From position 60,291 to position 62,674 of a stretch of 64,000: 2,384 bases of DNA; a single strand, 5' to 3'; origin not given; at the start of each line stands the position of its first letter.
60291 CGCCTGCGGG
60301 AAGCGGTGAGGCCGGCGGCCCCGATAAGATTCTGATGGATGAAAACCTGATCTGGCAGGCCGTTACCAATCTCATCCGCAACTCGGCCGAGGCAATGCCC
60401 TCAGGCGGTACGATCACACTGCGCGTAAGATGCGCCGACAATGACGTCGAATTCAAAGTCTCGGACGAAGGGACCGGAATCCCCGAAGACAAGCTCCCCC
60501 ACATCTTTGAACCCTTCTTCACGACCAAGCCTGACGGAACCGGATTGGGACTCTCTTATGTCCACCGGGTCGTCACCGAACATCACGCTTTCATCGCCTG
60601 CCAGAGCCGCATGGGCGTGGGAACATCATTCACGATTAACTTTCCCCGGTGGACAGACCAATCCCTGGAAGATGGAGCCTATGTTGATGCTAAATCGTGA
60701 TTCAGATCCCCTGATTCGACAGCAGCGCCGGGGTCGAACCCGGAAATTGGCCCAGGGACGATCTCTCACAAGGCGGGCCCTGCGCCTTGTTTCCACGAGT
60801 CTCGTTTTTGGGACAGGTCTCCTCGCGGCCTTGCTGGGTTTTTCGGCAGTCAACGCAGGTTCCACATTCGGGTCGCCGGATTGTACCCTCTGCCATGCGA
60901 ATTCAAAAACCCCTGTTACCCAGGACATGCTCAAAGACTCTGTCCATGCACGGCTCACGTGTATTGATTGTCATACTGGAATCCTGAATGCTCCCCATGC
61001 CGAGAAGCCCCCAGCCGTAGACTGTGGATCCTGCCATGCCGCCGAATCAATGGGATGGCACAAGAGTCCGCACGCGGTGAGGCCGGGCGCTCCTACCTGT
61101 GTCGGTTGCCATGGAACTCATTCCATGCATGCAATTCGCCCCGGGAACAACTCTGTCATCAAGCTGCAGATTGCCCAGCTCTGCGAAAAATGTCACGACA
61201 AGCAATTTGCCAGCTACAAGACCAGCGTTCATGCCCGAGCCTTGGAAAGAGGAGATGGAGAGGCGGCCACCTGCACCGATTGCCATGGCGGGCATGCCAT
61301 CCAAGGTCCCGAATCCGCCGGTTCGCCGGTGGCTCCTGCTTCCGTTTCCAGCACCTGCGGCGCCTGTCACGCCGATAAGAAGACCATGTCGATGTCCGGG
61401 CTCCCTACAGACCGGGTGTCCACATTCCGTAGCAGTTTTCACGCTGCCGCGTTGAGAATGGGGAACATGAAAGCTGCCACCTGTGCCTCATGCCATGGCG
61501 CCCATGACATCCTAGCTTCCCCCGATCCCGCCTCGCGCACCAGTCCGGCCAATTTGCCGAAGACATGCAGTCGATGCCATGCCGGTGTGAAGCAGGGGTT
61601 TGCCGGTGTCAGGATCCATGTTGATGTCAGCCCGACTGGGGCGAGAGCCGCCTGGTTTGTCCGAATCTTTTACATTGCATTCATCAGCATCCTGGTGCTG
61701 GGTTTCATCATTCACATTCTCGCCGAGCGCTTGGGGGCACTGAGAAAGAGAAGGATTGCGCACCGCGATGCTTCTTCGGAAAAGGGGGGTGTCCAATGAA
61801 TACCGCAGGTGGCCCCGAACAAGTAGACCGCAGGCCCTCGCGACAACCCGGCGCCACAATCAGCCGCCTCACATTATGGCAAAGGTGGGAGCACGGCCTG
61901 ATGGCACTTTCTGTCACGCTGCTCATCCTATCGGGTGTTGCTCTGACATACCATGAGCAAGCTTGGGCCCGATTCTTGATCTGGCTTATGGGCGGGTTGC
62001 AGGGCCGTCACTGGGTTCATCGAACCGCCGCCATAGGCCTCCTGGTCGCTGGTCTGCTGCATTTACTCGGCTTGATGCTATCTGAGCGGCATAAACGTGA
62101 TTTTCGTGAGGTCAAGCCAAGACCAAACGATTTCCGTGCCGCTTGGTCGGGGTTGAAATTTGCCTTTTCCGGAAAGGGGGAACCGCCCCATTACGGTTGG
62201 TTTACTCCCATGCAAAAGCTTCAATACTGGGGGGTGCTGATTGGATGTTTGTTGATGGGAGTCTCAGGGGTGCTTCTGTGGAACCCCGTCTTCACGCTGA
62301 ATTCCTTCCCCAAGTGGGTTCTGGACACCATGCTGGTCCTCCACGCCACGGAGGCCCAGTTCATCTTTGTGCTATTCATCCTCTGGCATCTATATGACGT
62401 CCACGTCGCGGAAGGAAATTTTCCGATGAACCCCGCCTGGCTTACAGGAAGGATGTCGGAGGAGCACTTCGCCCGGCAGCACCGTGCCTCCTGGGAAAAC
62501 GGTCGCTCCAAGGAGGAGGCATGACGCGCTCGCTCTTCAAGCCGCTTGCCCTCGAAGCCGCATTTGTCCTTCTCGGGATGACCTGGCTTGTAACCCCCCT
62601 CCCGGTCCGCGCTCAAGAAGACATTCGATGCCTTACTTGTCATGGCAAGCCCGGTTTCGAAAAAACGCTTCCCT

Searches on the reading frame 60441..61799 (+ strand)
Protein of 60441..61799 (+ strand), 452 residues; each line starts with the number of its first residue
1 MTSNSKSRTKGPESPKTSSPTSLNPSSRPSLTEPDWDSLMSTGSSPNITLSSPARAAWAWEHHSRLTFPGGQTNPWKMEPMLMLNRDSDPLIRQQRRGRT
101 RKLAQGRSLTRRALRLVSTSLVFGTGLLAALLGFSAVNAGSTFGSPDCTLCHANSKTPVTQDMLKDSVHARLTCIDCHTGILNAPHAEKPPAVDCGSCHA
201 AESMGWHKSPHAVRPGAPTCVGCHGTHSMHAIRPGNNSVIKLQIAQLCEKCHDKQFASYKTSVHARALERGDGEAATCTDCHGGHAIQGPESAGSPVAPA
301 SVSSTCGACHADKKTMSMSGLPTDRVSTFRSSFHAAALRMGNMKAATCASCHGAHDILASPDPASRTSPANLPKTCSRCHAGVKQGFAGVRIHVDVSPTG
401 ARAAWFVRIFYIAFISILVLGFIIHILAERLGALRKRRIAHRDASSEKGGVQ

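Call 4: search_protein_families(library=ncbifam, proteins=[window:60441-61799:+], max_evalue=0.01)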
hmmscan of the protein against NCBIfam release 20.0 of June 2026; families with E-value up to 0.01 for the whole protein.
window:60441-61799:+ (452 aa): 6 families
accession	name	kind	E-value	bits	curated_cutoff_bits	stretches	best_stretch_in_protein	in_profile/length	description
TIGR03508.1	decahem_SO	subfamily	2.7e-13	50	192.2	1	194-382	72-250/258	DmsE family decaheme c-type cytochrome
TIGR03153.1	cytochr_NrfH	equivalog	2.9e-05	24.1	134.2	1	144-179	26-60/138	cytochrome c nitrite reductase small subunit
TIGR04257.1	nanowire_3heme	domain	4.1e-05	23.7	40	1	275-319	23-67/75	c(7)-type cytochrome triheme domain-containing protein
NF045713.1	CxxCH_16_HmcA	equivalog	4.1e-05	22.4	400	1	246-385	77-210/541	sulfate respiration complex hexadecaheme cytochrome HmcA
NF008659.0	PRK11659.1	equivalog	0.0025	17.5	184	0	246-284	47-84/188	cytochrome c nitrite reductase pentaheme subunit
TIGR03146.1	cyt_nit_nrfB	equivalog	0.0098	16.2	166.6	0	246-383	12-144/145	cytochrome c nitrite reductase pentaheme subunit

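Call 5: search_protein_families(library=pfam, proteins=[window:60441-61799:+], max_evalue=0.01)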
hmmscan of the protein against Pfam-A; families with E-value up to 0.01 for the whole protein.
window:60441-61799:+ (452 aa): 5 families
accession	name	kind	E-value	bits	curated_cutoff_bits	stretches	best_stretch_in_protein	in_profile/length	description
PF14522.11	Cytochrome_C7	-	5.9e-14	52.1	24.8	2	274-352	12-66/67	Cytochrome c7 and related cytochrome c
PF09699.15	Paired_CXXCH_1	-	2.5e-10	40.3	20.6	1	276-314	7-40/41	Doubled CXXCH motif (Paired_CXXCH_1)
PF14537.11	Cytochrom_c3_2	-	1.2e-08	35.8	25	0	302-380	25-78/79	Cytochrome c3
PF03264.19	Cytochrom_NNT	-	2.8e-05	24.3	24.1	2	245-285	36-75/174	NapC/NirT cytochrome c family, N-terminal region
PF00684.25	DnaJ_CXXCXGXG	-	0.00028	21.5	32.7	0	274-316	14-54/65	DnaJ central domain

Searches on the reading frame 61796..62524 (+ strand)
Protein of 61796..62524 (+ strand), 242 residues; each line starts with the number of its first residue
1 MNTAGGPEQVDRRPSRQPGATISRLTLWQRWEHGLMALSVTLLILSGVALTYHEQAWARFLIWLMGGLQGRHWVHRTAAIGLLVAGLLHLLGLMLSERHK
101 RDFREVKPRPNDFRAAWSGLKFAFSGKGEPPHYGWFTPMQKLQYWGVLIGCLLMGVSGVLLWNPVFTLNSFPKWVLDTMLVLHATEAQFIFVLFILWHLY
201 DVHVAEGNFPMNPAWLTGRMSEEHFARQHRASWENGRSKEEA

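Call 4: search_protein_families(library=ncbifam, proteins=[window:61796-62524:+], max_evalue=0.01)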
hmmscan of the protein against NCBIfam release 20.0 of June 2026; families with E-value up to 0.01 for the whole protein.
window:61796-62524:+ (242 aa): 5 families
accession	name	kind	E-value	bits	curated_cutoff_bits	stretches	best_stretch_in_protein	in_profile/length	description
TIGR01583.1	formate-DH-gamm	equivalog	7.7e-11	42.4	115.85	1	22-233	2-197/204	formate dehydrogenase subunit gamma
NF007924.0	PRK10639.1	equivalog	7.8e-09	35.6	341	1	21-235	6-205/211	formate dehydrogenase cytochrome b556 subunit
NF007558.0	PRK10179.1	equivalog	1.4e-08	34.7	339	1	24-241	9-208/217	formate dehydrogenase-N subunit gamma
TIGR02125.1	CytB-hydogenase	equivalog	8.9e-06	25.4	121.5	1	29-201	7-187/212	Ni/Fe-hydrogenase, b-type cytochrome subunit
NF011582.1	PRK15006.1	equivalog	4.6e-05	23.1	204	1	136-201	166-227/248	thiosulfate reductase cytochrome B subunit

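Call 5: search_protein_families(library=pfam, proteins=[window:61796-62524:+], max_evalue=0.01)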
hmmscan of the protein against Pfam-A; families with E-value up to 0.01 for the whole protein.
window:61796-62524:+ (242 aa): 2 families
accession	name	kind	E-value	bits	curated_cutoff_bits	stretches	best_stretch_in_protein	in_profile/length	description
PF01292.26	Ni_hydr_CYTB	-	7.2e-15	55.7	30.1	1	25-200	2-160/179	Prokaryotic cytochrome b561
PF14358.11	DUF4405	-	0.002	19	26.7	0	145-200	4-63/66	Domain of unknown function (DUF4405)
